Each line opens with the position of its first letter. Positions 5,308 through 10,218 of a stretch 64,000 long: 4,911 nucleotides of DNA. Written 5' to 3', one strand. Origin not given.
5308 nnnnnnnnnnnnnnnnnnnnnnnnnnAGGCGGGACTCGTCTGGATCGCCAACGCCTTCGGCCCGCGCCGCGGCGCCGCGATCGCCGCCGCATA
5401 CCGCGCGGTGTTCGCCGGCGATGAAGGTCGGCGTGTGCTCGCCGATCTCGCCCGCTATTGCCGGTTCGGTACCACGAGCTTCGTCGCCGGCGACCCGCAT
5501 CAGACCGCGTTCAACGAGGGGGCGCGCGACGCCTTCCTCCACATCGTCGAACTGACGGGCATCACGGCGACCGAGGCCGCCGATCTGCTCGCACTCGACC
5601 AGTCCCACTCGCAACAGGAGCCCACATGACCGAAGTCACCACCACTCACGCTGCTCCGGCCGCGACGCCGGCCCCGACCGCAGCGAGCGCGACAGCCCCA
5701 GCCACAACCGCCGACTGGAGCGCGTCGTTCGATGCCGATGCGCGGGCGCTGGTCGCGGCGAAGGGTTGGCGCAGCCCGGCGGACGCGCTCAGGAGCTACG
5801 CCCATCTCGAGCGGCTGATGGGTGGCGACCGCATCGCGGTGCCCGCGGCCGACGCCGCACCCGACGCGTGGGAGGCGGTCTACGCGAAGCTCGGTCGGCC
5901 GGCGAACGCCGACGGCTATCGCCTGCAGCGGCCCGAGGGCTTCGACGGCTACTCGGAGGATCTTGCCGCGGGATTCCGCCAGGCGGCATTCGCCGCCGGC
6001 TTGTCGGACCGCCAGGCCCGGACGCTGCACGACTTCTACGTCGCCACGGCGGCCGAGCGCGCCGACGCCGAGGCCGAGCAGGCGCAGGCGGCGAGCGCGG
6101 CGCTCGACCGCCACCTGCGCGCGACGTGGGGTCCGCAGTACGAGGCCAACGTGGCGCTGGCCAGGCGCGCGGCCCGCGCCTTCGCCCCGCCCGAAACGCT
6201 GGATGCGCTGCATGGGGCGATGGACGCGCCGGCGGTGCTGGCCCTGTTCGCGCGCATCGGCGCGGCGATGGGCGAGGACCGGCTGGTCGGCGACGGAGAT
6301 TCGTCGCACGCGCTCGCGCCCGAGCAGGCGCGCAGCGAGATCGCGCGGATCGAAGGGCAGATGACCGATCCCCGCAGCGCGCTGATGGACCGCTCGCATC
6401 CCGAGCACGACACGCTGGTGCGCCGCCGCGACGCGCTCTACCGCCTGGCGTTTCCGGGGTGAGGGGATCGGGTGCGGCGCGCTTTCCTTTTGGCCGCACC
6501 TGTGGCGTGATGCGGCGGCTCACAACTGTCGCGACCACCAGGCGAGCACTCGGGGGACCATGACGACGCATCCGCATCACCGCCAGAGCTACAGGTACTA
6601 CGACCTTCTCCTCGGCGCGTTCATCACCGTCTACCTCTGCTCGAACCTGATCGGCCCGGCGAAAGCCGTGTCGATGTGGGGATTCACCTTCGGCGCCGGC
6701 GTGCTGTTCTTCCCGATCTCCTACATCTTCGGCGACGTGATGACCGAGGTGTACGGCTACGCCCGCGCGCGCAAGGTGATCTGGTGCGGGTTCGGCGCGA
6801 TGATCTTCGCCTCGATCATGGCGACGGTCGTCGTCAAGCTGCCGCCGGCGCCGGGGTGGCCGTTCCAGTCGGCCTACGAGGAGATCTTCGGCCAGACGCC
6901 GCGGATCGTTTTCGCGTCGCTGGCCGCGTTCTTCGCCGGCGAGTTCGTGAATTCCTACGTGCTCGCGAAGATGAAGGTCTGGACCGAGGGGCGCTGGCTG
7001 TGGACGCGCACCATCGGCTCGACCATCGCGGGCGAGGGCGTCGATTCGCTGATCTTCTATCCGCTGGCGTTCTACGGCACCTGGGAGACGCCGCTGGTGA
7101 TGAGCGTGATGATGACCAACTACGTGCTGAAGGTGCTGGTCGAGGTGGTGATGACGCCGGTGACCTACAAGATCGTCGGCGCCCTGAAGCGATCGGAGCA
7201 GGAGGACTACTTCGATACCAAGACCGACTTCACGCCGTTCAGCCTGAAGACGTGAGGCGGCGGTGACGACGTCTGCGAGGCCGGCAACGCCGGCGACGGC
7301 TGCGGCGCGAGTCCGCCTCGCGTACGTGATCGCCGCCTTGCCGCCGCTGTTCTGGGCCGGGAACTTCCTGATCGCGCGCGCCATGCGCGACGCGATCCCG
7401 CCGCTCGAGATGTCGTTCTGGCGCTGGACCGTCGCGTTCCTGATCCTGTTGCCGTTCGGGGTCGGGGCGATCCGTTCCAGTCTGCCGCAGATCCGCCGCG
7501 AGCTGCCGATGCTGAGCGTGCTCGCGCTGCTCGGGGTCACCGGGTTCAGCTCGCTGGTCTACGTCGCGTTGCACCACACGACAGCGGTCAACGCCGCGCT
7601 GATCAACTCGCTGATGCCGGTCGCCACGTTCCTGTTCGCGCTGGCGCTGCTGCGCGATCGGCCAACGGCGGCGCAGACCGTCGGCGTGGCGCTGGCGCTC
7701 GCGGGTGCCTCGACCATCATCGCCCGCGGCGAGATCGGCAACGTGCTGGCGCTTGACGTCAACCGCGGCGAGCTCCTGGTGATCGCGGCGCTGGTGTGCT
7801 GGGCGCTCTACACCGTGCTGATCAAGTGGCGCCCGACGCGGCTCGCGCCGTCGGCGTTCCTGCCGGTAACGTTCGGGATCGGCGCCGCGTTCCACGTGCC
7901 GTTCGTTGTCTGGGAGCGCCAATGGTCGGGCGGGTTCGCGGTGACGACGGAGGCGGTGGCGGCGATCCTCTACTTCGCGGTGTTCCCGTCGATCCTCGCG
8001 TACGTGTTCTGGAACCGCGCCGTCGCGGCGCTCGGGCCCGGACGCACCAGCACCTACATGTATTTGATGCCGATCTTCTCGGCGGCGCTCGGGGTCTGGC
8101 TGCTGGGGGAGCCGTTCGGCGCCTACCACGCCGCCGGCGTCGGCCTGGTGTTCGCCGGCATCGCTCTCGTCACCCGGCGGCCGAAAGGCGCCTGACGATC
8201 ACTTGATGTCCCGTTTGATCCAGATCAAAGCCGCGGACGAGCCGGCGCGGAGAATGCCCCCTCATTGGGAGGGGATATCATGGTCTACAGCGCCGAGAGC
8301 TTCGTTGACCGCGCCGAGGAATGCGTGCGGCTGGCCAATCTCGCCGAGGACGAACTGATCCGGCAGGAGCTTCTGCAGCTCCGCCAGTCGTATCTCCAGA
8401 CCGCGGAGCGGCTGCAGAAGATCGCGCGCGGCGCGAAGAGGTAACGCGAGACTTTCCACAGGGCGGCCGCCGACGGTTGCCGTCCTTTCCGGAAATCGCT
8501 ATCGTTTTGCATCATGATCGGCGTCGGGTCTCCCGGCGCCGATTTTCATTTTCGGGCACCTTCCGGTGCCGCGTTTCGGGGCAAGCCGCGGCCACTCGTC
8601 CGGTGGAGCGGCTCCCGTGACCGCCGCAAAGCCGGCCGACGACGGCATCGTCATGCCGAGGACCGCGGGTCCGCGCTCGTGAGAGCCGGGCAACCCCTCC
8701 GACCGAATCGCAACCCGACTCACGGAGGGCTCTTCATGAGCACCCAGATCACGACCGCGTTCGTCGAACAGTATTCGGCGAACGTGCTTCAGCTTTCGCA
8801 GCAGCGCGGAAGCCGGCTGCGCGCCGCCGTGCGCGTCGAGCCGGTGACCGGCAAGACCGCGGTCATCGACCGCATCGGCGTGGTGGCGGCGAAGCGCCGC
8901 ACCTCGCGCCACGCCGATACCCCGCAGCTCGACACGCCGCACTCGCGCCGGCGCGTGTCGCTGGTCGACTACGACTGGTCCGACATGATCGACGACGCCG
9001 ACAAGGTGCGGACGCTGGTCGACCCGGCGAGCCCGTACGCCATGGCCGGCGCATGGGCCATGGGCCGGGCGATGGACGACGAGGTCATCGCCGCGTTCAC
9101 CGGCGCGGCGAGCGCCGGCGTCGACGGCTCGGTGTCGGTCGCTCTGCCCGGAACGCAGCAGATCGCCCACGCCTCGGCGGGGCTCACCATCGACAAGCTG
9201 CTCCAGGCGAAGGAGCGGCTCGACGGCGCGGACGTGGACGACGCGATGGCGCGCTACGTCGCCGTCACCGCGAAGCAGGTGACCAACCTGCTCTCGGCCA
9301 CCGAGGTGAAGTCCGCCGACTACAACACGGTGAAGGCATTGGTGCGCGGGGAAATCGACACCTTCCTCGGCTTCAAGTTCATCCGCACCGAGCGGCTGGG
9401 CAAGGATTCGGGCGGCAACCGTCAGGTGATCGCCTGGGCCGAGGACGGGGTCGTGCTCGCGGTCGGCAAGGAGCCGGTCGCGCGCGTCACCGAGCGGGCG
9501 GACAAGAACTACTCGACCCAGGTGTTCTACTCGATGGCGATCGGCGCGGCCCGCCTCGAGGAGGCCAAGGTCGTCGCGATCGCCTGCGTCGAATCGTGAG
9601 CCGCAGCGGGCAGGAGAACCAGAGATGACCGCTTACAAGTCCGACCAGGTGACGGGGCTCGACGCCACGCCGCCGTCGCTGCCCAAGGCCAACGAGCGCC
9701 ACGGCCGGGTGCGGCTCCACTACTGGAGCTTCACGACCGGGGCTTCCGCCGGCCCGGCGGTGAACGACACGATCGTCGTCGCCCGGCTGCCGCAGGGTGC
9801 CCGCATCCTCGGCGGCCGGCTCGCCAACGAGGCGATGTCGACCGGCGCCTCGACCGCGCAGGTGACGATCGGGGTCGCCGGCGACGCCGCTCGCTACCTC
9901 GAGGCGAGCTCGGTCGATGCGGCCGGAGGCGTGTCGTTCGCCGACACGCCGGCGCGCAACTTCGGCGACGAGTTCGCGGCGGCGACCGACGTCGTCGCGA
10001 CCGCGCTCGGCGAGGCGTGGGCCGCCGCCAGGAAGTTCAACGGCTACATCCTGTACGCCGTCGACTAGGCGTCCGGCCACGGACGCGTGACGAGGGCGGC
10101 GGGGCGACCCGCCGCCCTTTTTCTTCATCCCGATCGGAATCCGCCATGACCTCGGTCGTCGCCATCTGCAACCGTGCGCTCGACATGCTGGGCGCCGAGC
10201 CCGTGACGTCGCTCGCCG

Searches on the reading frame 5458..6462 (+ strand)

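Call 13: search_protein_families(library=pfam, proteins=[window:5458-6462:+], max_evalue=0.01)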
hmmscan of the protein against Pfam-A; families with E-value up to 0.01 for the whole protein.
window:5458-6462:+ (334 aa): 0 families

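Call 103: search_protein_families(library=phrogs, proteins=[window:5458-6462:+], max_evalue=0.001)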
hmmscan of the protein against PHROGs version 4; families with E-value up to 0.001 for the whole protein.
window:5458-6462:+ (334 aa): 3 families
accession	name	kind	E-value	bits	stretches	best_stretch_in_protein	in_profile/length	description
phrog_3742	-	unknown function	1.8e-54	186.6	1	57-329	15-283/287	-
phrog_458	-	other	3.4e-15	57.7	1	57-287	13-232/246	protease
phrog_30010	-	unknown function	1.4e-05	25.1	1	152-285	55-188/517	-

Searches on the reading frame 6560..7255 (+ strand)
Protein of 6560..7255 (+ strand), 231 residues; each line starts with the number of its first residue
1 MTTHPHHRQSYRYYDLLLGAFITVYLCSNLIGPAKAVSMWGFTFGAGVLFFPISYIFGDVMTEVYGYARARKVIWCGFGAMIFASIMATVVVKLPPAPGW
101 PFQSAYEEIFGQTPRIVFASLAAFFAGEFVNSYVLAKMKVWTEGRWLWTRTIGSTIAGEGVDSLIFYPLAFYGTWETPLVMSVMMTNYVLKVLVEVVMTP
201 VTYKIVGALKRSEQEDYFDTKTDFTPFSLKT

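Call 13: search_protein_families(library=pfam, proteins=[window:6560-7255:+], max_evalue=0.01)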
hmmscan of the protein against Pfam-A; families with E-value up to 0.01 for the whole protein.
window:6560-7255:+ (231 aa): 1 family
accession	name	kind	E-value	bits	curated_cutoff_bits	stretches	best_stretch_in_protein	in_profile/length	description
PF02592.20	Vut_1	-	4.7e-55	186.6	27.2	1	46-204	2-151/152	Putative vitamin uptake transporter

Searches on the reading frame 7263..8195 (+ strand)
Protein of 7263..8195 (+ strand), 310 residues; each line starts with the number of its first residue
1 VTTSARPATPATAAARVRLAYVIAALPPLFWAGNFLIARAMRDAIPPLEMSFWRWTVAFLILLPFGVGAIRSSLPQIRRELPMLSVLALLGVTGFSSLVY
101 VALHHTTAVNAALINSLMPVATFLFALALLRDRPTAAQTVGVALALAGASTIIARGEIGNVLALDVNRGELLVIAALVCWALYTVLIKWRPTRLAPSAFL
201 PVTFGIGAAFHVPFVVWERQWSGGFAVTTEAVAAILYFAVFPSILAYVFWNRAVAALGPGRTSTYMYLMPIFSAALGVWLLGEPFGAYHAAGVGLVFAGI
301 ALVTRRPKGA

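Call 13: search_protein_families(library=pfam, proteins=[window:7263-8195:+], max_evalue=0.01)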
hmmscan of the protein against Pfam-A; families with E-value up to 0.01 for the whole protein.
window:7263-8195:+ (310 aa): 1 family
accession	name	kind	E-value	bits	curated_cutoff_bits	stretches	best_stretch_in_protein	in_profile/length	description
PF00892.27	EamA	-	2.5e-48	164.2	28.2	2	168-304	2-134/135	EamA-like transporter family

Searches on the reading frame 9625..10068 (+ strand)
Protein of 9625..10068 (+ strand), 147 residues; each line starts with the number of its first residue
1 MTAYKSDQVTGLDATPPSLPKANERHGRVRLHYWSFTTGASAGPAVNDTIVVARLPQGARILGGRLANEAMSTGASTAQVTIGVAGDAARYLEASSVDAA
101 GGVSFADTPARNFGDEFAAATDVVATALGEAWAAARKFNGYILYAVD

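Call 13: search_protein_families(library=pfam, proteins=[window:9625-10068:+], max_evalue=0.01)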
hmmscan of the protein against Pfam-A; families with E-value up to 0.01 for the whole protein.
window:9625-10068:+ (147 aa): 0 families

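Call 103: search_protein_families(library=phrogs, proteins=[window:9625-10068:+], max_evalue=0.001)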
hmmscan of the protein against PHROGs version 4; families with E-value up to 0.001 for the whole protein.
window:9625-10068:+ (147 aa): 1 family
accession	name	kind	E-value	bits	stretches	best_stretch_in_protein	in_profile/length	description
phrog_8455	-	head and packaging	3.6e-06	27.7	1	1-87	1-82/152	virion structural protein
